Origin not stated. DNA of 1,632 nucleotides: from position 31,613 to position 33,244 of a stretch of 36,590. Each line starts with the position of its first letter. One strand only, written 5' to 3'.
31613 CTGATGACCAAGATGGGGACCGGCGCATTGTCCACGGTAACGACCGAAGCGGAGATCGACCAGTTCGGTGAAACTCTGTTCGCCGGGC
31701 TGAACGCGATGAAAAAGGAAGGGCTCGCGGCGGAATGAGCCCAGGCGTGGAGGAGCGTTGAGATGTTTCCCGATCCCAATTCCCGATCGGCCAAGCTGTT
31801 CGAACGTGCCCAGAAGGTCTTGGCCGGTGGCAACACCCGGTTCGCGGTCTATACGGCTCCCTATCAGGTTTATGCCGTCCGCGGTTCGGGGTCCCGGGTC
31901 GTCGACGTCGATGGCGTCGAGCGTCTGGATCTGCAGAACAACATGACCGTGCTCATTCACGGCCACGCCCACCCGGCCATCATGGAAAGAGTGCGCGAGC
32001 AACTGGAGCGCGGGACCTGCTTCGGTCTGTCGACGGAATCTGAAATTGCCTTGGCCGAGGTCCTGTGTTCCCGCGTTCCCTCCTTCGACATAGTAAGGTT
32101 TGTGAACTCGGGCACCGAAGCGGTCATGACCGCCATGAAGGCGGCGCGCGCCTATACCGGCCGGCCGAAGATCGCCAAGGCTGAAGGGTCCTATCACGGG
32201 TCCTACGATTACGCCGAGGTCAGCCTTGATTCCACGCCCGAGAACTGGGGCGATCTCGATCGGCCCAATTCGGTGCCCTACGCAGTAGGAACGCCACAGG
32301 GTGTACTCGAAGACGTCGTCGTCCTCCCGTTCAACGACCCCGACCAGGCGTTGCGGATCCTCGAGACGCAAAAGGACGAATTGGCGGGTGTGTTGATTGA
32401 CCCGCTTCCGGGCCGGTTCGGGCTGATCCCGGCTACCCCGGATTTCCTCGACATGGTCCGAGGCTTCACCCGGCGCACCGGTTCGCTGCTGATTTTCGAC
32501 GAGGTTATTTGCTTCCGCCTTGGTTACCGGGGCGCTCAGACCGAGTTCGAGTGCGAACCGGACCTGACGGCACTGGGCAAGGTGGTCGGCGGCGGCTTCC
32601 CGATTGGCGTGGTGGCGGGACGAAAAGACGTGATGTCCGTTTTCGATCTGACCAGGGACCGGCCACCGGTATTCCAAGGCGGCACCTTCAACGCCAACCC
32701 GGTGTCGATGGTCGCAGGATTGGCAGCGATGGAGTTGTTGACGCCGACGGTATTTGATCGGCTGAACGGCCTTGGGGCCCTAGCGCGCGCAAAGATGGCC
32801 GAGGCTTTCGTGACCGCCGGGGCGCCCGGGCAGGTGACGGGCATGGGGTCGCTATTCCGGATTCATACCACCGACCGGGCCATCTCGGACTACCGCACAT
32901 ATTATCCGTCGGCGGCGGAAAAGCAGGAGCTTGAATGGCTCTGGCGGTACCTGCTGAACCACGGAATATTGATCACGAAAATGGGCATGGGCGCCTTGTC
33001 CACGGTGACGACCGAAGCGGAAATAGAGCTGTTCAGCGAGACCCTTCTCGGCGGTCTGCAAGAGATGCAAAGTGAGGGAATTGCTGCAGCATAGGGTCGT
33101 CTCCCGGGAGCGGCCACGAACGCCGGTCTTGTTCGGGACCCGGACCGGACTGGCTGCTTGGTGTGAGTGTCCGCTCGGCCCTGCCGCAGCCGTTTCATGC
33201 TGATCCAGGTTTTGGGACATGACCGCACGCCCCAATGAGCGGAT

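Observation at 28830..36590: A lower-GC cluster interleaves an ABC importer with three PLP transaminases, including a tandem pair of HemL-like paralogs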

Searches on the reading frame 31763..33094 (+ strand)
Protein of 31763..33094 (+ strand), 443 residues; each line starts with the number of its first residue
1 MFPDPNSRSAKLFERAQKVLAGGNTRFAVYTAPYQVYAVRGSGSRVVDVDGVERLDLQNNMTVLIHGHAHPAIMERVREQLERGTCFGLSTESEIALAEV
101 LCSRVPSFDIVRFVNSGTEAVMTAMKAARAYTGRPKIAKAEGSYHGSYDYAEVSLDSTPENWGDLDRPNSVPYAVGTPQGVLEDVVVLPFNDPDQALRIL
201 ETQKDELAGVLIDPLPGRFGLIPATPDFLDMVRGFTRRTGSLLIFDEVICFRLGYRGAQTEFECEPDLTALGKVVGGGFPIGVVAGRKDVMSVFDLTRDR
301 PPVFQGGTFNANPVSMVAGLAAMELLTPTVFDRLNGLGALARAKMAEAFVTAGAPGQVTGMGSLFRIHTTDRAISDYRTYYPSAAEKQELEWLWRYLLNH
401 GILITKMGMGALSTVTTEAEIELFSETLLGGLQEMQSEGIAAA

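Call 3: search_protein_families(library=pfam, proteins=[window:31763-33094:+])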
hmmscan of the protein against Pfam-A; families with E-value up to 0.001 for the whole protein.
window:31763-33094:+ (443 aa): 1 family
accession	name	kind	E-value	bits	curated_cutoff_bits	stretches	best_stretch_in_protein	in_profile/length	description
PF00202.27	Aminotran_3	-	1.9e-56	192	30.5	1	34-414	9-381/403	Aminotransferase class-III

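Call 4: search_protein_families(library=ncbifam, proteins=[window:31763-33094:+])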
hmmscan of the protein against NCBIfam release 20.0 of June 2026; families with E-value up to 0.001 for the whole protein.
window:31763-33094:+ (443 aa): 69 families (the best 25 are shown)
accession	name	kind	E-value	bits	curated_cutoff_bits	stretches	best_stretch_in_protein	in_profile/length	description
NF000818.0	PRK00062.1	subfamily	1.3e-98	330.5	398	1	7-423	4-415/429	glutamate-1-semialdehyde 2,1-aminomutase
TIGR00713.1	hemL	equivalog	3e-98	329.3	527.3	1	9-414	2-402/423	glutamate-1-semialdehyde 2,1-aminomutase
NF009055.0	PRK12389.1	equivalog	3.4e-88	296.1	637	1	7-422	4-415/431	glutamate-1-semialdehyde 2,1-aminomutase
NF041362.1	GntE_guanitoxin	equivalog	7.2e-75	252.1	525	1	7-408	6-407/426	guanitoxin biosynthesis PLP-dependent transaminase GntE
NF001864.0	PRK00615.1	equivalog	5.8e-59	199.8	706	1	9-429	7-423/433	glutamate-1-semialdehyde aminotransferase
NF004856.0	PRK06209.1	equivalog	1.7e-48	165.2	486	1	8-423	10-404/450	glutamate-1-semialdehyde 2,1-aminomutase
NF005453.0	PRK07046.1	subfamily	3.2e-46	157.8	425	1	5-435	26-451/453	transaminase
NF005993.0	PRK08117.1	subfamily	7.9e-45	153.2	574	1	11-370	7-368/433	aspartate aminotransferase family protein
NF004426.0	PRK05769.1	equivalog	1.6e-42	145.9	552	1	5-408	13-409/441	acetyl ornithine aminotransferase family protein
TIGR00707.1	argD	subfamily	2.2e-42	145.3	410.05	1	33-375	8-335/381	acetylornithine/succinylornithine family transaminase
NF002874.0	PRK03244.1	equivalog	3.1e-40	138.2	457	1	27-367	19-339/399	acetylornithine transaminase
TIGR00700.1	GABAtrnsam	equivalog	1.9e-37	128.9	506.65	1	34-409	15-389/420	4-aminobutyrate--2-oxoglutarate transaminase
NF002797.0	PRK02936.1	equivalog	3.5e-37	128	496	1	34-372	11-330/385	acetylornithine transaminase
NF005985.0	PRK08088.1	equivalog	1e-36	126.6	713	1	35-369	24-359/426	4-aminobutyrate--2-oxoglutarate transaminase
NF042418.1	LysJ_Th_th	equivalog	2.1e-36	125.7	700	1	34-344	18-311/386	[LysW]-aminoadipate semialdehyde transaminase LysJ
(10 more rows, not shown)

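Call 10: search_solved_structures(query=window:31763-33094:+, max_evalue=1e-60, show_alignments=2)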
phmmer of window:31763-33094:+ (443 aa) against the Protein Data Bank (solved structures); distinct sequences matched with E-value up to 1e-60: 20.
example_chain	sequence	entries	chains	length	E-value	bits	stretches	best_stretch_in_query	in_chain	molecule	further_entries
6k8h_A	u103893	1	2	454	2e-140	471.5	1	2-435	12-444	Aminotransferase class-III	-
6ssd_A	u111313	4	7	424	3.4e-114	385.1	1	7-439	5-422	ForI-PLP | ForI-PMP | ForI-LCS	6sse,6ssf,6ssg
3k28_A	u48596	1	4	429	2.5e-73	250.4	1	8-423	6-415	Glutamate-1-semialdehyde 2,1-aminomutase 2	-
2epj_A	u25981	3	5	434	1.2e-72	248.1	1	7-414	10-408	Glutamate-1-semialdehyde 2,1-aminomutase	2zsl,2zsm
3bs8_A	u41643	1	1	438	1.3e-71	244.7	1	8-422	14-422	Glutamate-1-semialdehyde 2,1-aminomutase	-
3l44_A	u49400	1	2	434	4.2e-68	233.2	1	34-422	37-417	Glutamate-1-semialdehyde 2,1-aminomutase 1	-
2e7u_A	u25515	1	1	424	2e-67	231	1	13-380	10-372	Glutamate-1-semialdehyde 2,1-aminomutase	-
6iz9_A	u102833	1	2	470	8.9e-67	228.8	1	5-438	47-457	Beta-transaminase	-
2yku_A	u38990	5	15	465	1.3e-66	228.3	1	5-434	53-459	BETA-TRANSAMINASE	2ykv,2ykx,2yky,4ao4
6w80_A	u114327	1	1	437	1.4e-66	228.2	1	8-421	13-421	Glutamate-1-semialdehyde 2,1-aminomutase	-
2cfb_A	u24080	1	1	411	4.6e-66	226.5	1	42-422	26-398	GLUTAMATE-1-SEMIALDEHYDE 2,1-AMINOMUTASE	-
4e77_A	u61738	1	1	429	7.8e-65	222.4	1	7-380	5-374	Glutamate-1-semialdehyde 2,1-aminomutase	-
3fq8_A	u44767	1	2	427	1.4e-63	218.3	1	8-421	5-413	Glutamate-1-semialdehyde 2,1-aminomutase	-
3fqa_A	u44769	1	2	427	1.4e-63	218.3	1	8-421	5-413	Glutamate-1-semialdehyde 2,1-aminomutase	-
2hoy_A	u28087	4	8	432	2e-63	217.7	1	7-421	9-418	Glutamate-1-semialdehyde 2,1-aminomutase (GSAM) apo-form | Glutamate-1-semialdehyde 2,1-aminomutase (GSAM) pmp-form | Glutamate-1-semialdehyde 2,1-aminomutase (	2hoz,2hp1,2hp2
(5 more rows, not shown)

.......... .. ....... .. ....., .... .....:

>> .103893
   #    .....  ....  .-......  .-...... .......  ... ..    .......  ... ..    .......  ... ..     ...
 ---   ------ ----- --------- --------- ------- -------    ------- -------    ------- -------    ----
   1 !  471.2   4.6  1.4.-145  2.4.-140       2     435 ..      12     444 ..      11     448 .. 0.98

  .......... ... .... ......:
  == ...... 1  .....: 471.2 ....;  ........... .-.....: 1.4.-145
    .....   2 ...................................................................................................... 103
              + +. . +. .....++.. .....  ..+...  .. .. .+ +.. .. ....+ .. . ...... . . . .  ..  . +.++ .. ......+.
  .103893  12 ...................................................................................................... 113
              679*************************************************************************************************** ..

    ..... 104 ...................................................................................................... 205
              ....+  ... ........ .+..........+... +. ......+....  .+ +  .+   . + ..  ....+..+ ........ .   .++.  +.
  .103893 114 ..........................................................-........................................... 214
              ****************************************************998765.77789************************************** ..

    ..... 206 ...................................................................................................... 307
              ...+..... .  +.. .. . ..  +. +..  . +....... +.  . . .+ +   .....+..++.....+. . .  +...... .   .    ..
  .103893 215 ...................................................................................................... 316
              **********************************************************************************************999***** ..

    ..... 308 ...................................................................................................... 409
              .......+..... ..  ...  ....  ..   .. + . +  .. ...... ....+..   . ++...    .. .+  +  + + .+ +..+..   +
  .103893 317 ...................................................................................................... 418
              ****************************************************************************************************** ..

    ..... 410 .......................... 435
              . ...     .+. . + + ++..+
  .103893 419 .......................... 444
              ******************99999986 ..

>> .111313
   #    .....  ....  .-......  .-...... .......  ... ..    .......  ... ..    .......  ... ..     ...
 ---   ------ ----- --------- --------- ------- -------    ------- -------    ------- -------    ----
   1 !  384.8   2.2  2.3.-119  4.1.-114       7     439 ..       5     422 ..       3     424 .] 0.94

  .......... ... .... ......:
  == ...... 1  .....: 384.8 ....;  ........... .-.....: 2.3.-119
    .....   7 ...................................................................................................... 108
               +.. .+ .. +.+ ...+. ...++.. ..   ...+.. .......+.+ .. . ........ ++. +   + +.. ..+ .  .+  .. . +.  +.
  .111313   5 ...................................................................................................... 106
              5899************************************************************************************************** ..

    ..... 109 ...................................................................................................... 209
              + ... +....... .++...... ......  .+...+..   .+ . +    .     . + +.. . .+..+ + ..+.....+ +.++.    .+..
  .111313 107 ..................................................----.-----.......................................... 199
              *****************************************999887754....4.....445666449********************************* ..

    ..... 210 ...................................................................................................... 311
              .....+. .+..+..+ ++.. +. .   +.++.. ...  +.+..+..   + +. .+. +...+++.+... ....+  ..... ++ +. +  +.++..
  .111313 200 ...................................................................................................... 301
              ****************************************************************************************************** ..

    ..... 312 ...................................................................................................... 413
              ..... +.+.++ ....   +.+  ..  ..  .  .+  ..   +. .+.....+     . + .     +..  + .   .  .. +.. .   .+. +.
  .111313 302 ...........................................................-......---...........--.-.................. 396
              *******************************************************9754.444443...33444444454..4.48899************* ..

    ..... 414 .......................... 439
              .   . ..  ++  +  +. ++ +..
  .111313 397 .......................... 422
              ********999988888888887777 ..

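Call 13: find_related_loci(query=window:31763-33094:+, collection=genome_contigs, flank=10000)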
Query window:31763-33094:+ (443 aa) in genome_contigs; peptide patterns used: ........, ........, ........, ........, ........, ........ (x = any residue, [..] = any of these).
69 stretches matched a pattern; 5 encode a relative of the query (tblastn E <= 1e-3); 5 distinct loci.
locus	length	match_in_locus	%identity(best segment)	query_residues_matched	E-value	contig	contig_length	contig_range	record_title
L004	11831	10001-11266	54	8-428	5e-150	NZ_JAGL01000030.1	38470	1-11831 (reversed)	Aminobacter sp. J41 AmiJ41DRAFT_c30_C, whole genome shotgun sequence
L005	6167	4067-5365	49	7-440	1e-132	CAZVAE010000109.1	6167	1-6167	MAG TPA_asm: uncultured Isosphaeraceae bacterium isolate binchicken_co141_97 genome assembly, contig: NODE_44044_length_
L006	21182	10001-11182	30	34-439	5e-48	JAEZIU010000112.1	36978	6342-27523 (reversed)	MAG: Bacillota bacterium isolate OH_CDB_200 k127_1657121, whole genome shotgun sequence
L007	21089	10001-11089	31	34-395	3e-44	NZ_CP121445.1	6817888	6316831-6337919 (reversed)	Anaerocolumna sp. AGMB13025 chromosome, complete genome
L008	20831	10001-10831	27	36-326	2e-14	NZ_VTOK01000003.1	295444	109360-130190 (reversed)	Alteribacillus sp. YIM 98480 Scaffold3, whole genome shotgun sequence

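Call 14: find_homologous_proteins(query=window:31763-33094:+, max_evalue=1e-50)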
Query window:31763-33094:+ (443 aa): 7885 proteins with E <= 1e-50 among 8000 candidates; the best 120 are listed.
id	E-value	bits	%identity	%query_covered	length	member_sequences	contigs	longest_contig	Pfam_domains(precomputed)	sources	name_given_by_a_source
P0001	1.7e-295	997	100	100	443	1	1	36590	PF00202.28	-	-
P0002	9.7e-247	837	83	100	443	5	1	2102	PF00202.28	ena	-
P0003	1.2e-240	817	81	100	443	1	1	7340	PF00202.28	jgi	jgi:glutamate-1-semialdehyde 2,1-aminomutase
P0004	1.2e-240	817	81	100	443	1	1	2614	PF00202.28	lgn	-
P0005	2.2e-222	756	74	100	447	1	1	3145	PF00202.28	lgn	-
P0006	4.3e-216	736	73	99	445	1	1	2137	PF00202.28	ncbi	-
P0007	2.0e-213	727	73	100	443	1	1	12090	PF00202.28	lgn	-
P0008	1.6e-211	721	70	100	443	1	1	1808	PF00202.28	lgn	-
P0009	8.4e-203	692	70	100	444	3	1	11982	PF00202.28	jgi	jgi:glutamate-1-semialdehyde 2,1-aminomutase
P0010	1.3e-202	691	70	99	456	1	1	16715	PF00202.28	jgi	jgi:glutamate-1-semialdehyde 2,1-aminomutase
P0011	2.6e-188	644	65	100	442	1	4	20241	PF00202.28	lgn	-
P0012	4.8e-188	643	65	99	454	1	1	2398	PF00202.28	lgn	-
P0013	4.7e-186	637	65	99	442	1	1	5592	PF00202.28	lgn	-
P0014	8.1e-185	633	64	99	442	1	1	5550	PF00202.28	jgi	-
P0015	2.2e-184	631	63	99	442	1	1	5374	PF00202.28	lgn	-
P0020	4.0e-177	607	61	99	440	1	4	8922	PF00202.28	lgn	-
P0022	4.3e-176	604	60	100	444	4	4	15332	PF00202.28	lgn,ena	-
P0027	6.3e-172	590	59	98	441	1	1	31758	PF00202.28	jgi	jgi:glutamate-1-semialdehyde 2,1-aminomutase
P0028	3.2e-170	585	59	98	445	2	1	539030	PF00202.28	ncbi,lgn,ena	-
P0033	9.8e-168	576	59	100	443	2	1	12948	PF00202.28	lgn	-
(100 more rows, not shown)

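Call 15: find_encoding_contigs(protein=P0010, flank=10000, max_places=2)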
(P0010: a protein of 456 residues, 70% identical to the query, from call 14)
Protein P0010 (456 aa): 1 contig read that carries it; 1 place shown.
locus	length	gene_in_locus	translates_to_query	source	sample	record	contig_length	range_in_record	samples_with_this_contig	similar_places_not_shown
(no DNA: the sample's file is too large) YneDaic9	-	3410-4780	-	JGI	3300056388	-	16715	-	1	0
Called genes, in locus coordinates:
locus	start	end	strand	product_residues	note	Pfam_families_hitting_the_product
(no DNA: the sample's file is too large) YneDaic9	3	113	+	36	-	?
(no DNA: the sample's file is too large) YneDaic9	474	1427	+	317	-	PF12728:HTH_17 (weak)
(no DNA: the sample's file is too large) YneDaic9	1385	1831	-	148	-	PF13683:rve_3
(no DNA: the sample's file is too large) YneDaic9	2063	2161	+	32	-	-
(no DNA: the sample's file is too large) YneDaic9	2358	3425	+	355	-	PF01547:SBP_bac_1, PF13416:SBP_bac_8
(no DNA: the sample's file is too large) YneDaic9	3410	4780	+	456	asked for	PF00202:Aminotran_3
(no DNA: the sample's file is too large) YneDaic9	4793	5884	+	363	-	PF00005:ABC_tran, PF08402:TOBE_2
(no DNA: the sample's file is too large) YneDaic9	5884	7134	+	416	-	PF00528:BPD_transp_1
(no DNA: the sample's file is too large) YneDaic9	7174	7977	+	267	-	PF00528:BPD_transp_1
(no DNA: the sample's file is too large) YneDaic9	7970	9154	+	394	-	PF22691:Thiolase_C_1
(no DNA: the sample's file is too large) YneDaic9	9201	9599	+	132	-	PF12172:zf-ChsH2, PF01796:OB_ChsH2_C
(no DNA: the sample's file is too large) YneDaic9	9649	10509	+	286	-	PF23023:Anti-Pycsar_Apyc1 (weak), PF00753:Lactamase_B, PF12706:Lactamase_B_2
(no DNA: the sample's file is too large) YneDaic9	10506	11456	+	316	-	PF00392:GntR, PF07702:UTRA (weak)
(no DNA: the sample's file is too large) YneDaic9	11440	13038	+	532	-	PF00501:AMP-binding, PF13193:AMP-binding_C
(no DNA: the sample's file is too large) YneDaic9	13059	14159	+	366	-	PF00202:Aminotran_3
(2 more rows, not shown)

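Call 16: find_encoding_contigs(protein=P0007, flank=10000, max_places=2)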
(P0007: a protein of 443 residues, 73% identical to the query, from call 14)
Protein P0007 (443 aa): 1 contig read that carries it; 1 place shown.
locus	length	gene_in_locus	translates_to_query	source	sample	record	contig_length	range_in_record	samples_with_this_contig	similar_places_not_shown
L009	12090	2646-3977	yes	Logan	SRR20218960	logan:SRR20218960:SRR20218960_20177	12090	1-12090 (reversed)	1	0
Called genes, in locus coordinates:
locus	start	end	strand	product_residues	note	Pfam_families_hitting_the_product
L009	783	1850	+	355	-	PF01547:SBP_bac_1, PF13416:SBP_bac_8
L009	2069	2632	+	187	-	PF00202:Aminotran_3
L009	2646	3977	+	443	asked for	PF00202:Aminotran_3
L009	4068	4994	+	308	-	PF01063:Aminotran_4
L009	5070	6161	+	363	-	PF00005:ABC_tran, PF08402:TOBE_2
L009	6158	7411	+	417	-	PF00528:BPD_transp_1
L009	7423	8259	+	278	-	PF00528:BPD_transp_1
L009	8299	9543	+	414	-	PF00282:Pyridoxal_deC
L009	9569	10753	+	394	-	PF22691:Thiolase_C_1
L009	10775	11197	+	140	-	PF12172:zf-ChsH2, PF01796:OB_ChsH2_C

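Call 17: find_encoding_contigs(protein=P0009, flank=10000, max_places=2)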
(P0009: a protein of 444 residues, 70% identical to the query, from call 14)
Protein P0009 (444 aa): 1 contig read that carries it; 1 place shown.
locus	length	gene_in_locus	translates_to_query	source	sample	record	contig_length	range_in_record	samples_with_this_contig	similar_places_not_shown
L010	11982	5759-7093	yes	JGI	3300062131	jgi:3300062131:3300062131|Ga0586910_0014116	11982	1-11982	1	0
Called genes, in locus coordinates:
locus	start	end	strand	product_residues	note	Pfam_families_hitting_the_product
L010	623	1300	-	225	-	-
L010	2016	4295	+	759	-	-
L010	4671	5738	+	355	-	PF01547:SBP_bac_1, PF13416:SBP_bac_8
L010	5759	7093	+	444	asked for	PF00202:Aminotran_3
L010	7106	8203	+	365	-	PF00005:ABC_tran, PF08402:TOBE_2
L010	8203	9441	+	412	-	PF00528:BPD_transp_1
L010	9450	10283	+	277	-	PF00528:BPD_transp_1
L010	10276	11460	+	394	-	PF22691:Thiolase_C_1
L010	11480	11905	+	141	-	PF12172:zf-ChsH2, PF01796:OB_ChsH2_C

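Call 18: find_encoding_contigs(protein=P0011, flank=10000, max_places=2)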
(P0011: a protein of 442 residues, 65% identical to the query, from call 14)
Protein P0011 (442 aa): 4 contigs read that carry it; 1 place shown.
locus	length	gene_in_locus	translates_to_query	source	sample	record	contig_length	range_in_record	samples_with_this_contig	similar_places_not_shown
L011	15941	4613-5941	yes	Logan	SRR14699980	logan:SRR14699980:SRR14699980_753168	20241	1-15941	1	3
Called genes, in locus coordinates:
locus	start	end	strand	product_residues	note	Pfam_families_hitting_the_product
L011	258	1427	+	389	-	PF14306:PUA_2, PF01747:ATP-sulfurylase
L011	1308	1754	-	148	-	-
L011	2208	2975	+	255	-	PF00392:GntR, PF07702:UTRA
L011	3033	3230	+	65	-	-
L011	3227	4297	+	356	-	PF01547:SBP_bac_1, PF13416:SBP_bac_8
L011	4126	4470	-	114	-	-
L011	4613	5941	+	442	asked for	PF00202:Aminotran_3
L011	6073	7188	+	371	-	PF00005:ABC_tran, PF08402:TOBE_2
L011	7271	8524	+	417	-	PF00528:BPD_transp_1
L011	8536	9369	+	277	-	PF00528:BPD_transp_1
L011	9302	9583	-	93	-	-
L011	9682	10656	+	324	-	PF05853:BKACE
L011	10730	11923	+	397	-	PF00282:Pyridoxal_deC, PF01041:DegT_DnrJ_EryC1 (faint), PF00266:Aminotran_5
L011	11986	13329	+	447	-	PF00202:Aminotran_3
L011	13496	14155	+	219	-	PF02589:LUD_dom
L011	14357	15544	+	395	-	PF22691:Thiolase_C_1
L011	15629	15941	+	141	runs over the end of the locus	PF12172:zf-ChsH2, PF01796:OB_ChsH2_C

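Call 34: find_related_loci(query=A1, collection=genome_contigs, flank=10000)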
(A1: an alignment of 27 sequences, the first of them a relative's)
Query A1 (443 aa) in genome_contigs; peptide patterns used: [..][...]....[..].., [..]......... (x = any residue, [..] = any of these).
599 stretches matched a pattern (row limit reached: there are more); 593 encode a relative of the query (tblastn E <= 1e-3); the best 80 are kept; 80 distinct loci.
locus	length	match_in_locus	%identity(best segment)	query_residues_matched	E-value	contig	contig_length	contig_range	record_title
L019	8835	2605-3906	57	2-436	1e-157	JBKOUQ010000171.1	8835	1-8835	MAG: Candidatus Methylomirabilota bacterium isolate GM_HAYS_MAG_00022 GM_HAYS_000000580556, whole genome shotgun sequenc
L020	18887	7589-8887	55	9-442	8e-153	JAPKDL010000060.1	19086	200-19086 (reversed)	MAG: Alphaproteobacteria bacterium isolate ANT-89 NODE_2193_length_19086_cov_17.533025, whole genome shotgun sequence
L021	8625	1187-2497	55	2-438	5e-152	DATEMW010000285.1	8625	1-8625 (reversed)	MAG TPA_asm: Candidatus Methylomirabilota bacterium isolate SMAG_U8953 k141_2925492, whole genome shotgun sequence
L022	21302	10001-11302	54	8-442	2e-151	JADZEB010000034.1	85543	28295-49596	MAG: Alphaproteobacteria bacterium isolate SJ804 c_000001106203, whole genome shotgun sequence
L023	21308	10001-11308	54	1-437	2e-151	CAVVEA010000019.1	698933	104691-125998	MAG: uncultured Alphaproteobacteria bacterium isolate MFD02134.bin.1.91 genome assembly, contig: contig_4631, whole geno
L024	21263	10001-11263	55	1-422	6e-150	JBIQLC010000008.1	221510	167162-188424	MAG: Afipia sp. isolate mag.39g NODE_73_length_221510, whole genome shotgun sequence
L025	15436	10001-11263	55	1-422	4e-150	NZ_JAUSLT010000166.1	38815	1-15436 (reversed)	MAG: Bradyrhizobium sp. isolate E19_concoct.bin.29 E19_k141_367275, whole genome shotgun sequence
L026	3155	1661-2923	55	1-422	9e-157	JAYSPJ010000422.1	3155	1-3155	MAG: Bradyrhizobium sp. isolate GFS_11492 GFS_11492_421, whole genome shotgun sequence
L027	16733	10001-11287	53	5-436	8e-149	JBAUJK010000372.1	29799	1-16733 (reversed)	MAG: Burkholderiaceae bacterium isolate MFD12223_ilm_asm_bin12 k127_20537, whole genome shotgun sequence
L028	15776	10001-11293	53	9-439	6e-148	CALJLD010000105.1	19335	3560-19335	MAG TPA_asm: uncultured Planctomycetales bacterium isolate SRR7515932_bin.61_CONCOCT_v1.1_MAG genome assembly, contig: E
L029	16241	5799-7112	52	1-439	3e-148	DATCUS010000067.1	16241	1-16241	MAG TPA_asm: Tardiphaga sp. isolate SMAG_U7365 k141_191133, whole genome shotgun sequence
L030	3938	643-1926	56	2-428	1e-152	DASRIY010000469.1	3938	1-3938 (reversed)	MAG TPA_asm: Candidatus Methylomirabilota bacterium isolate SMAG_U10122 k141_2231574, whole genome shotgun sequence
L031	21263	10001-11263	54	1-422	2e-147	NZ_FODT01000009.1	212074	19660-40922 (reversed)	Rhodopseudomonas pseudopalustris strain DSM 123, whole genome shotgun sequence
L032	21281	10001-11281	55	2-428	4e-147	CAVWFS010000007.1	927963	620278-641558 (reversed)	MAG: uncultured Candidatus Rokubacteria bacterium isolate MFD00962.bin.2.180 genome assembly, contig: contig_24609, whol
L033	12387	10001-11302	53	6-438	1e-146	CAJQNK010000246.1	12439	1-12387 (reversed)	uncultured bacterium isolate 10_20180412_Bin_METABAT_171_1 genome assembly, contig: c_000000356932, whole genome shotgun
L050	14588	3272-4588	51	1-438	9e-142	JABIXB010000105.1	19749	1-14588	MAG: Rhodospirillaceae bacterium isolate SI073_bin108 k141_1006550, whole genome shotgun sequence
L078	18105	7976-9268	47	9-438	3e-137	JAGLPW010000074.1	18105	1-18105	MAG: Candidatus Cloacimonadota bacterium isolate RS_8_23 ROV157_8.bin.23.fa_74, whole genome shotgun sequence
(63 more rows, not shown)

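Call 36: find_encoding_contigs(protein=P0003, flank=10000, max_places=2)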
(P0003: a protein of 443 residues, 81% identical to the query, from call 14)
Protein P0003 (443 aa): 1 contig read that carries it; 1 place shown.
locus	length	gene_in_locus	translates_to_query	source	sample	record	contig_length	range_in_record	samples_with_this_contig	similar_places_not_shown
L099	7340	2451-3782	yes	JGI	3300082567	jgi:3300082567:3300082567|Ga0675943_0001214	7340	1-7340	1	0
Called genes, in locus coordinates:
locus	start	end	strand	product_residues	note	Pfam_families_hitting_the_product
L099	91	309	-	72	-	-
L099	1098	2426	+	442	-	PF00202:Aminotran_3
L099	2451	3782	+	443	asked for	PF00202:Aminotran_3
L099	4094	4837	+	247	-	PF01144:CoA_trans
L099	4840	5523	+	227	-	PF01144:CoA_trans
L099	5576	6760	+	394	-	PF02803:Thiolase_C (faint), PF22691:Thiolase_C_1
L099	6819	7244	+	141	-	PF12172:zf-ChsH2, PF01796:OB_ChsH2_C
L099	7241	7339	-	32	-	?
